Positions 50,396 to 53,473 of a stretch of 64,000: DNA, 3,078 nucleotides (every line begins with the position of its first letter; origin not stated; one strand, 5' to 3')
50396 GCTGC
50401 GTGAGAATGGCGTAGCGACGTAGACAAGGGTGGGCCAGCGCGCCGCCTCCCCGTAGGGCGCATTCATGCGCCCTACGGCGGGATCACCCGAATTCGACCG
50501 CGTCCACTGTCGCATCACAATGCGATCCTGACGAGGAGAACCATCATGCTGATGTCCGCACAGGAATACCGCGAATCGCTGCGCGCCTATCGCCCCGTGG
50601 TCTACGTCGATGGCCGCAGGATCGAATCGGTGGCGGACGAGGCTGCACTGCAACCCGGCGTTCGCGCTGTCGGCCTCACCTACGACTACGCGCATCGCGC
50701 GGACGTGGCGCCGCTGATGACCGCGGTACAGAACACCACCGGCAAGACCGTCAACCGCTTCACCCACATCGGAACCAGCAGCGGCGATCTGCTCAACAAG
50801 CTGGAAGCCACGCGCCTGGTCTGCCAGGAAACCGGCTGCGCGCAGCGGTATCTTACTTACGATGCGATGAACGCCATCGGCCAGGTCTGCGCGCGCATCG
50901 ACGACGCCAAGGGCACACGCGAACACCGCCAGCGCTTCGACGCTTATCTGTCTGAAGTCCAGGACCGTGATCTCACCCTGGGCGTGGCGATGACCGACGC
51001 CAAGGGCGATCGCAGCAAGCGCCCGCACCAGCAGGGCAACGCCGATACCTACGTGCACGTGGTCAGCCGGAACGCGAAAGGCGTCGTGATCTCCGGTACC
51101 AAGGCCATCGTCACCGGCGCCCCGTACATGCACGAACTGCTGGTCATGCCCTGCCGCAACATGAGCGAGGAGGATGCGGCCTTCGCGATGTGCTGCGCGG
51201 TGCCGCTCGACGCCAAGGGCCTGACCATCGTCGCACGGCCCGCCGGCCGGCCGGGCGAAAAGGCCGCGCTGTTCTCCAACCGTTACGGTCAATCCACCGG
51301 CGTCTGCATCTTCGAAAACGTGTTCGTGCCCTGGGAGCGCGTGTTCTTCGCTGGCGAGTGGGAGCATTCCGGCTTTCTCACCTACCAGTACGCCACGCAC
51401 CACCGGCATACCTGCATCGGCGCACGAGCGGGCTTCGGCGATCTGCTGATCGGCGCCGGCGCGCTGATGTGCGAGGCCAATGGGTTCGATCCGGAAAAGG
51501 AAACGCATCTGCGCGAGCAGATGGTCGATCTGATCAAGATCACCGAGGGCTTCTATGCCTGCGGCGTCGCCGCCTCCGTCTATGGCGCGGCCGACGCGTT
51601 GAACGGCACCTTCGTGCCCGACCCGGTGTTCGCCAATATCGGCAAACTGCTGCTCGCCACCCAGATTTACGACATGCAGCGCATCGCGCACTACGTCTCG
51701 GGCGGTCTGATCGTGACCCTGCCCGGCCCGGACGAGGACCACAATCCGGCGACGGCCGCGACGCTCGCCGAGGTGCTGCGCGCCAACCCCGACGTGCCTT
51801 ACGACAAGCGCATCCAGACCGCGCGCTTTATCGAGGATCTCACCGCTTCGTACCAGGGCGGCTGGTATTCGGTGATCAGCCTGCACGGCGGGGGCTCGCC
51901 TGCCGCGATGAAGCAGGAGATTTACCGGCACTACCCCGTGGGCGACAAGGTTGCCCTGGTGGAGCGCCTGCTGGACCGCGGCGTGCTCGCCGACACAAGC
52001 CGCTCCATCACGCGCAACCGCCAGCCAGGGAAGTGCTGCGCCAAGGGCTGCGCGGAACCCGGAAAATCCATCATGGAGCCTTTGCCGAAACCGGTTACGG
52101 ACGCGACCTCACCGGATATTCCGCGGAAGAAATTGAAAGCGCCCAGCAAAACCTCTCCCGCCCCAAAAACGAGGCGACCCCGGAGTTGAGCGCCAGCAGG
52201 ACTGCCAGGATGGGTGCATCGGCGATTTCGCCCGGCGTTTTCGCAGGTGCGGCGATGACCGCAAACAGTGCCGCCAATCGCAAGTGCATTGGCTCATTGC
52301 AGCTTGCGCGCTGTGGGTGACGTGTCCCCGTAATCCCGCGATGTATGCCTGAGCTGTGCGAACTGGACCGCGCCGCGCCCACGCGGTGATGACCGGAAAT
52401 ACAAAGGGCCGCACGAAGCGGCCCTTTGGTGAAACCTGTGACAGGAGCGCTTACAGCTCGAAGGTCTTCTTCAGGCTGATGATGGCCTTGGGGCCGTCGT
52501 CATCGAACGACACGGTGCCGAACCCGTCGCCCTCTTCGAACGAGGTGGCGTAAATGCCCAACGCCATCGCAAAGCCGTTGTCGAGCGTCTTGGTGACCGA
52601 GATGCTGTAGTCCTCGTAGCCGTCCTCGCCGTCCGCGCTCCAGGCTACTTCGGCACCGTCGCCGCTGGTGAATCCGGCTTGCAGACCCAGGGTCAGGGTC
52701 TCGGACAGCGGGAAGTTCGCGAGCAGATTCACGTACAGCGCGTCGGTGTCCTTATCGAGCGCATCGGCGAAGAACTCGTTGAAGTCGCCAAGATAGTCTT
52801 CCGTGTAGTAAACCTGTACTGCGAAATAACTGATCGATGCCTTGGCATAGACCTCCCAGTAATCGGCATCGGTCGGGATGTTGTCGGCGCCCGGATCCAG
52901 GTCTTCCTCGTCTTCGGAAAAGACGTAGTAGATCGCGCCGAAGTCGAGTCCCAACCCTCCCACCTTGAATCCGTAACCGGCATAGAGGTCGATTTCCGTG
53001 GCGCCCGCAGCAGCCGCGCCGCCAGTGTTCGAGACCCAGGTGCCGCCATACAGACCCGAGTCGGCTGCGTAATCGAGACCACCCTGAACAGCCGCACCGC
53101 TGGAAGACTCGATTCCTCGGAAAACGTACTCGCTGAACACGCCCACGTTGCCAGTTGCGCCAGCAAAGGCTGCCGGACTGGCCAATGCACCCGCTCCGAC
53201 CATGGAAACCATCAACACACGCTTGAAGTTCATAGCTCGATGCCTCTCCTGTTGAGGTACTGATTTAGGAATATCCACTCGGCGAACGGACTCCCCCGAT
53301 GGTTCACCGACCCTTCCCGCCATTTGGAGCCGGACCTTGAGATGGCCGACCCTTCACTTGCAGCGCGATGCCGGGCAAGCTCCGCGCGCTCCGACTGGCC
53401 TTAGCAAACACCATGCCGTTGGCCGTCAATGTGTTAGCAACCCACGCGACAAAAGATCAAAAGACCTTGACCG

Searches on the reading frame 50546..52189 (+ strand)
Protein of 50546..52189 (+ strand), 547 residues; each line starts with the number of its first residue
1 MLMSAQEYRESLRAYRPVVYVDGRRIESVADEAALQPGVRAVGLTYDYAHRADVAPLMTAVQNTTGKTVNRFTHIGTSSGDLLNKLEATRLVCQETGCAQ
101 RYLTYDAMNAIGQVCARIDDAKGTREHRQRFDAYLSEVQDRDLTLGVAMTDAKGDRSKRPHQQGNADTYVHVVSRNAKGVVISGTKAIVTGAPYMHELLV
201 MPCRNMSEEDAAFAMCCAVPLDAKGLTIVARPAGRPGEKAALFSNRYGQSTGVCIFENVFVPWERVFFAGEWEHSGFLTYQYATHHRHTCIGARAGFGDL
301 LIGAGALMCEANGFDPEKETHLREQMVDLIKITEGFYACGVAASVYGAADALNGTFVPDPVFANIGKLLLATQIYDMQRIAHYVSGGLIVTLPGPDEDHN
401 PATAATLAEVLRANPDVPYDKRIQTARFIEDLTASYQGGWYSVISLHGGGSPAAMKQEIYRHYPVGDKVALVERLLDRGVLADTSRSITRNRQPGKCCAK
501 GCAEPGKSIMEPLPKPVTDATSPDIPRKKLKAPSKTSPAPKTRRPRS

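Call 12: search_protein_families(library=pfam, proteins=[window:50546-52189:+])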
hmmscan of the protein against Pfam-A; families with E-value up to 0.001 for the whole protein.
window:50546-52189:+ (547 aa): 3 families
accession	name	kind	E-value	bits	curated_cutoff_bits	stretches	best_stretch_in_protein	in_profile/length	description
PF11794.13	HpaB_N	-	2.6e-86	290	35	1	6-267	3-269/270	4-hydroxyphenylacetate 3-hydroxylase N terminal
PF03241.18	HpaB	-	1.8e-53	181.1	25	1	278-477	4-202/202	4-hydroxyphenylacetate 3-hydroxylase C terminal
PF02770.24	Acyl-CoA_dh_M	-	2.7e-05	24.7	33.3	1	173-235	21-81/97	Acyl-CoA dehydrogenase, middle domain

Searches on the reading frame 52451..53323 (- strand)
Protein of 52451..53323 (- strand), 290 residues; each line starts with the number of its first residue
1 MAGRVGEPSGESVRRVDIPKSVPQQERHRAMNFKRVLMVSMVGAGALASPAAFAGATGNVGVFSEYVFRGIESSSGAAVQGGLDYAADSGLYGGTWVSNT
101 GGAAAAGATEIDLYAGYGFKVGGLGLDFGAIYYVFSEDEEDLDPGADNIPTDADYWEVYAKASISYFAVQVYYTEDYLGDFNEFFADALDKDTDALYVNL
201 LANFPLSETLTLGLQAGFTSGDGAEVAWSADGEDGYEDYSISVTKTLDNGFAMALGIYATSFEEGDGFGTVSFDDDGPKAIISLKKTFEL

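Call 12: search_protein_families(library=pfam, proteins=[window:52451-53323:-])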
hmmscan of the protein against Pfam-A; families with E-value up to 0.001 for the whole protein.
window:52451-53323:- (290 aa): 1 family
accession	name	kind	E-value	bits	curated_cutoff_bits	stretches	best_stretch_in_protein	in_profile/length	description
PF09694.16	Gcw_chp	-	1.2e-28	101.2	24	1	54-265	8-206/230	Bacterial protein of unknown function (Gcw_chp)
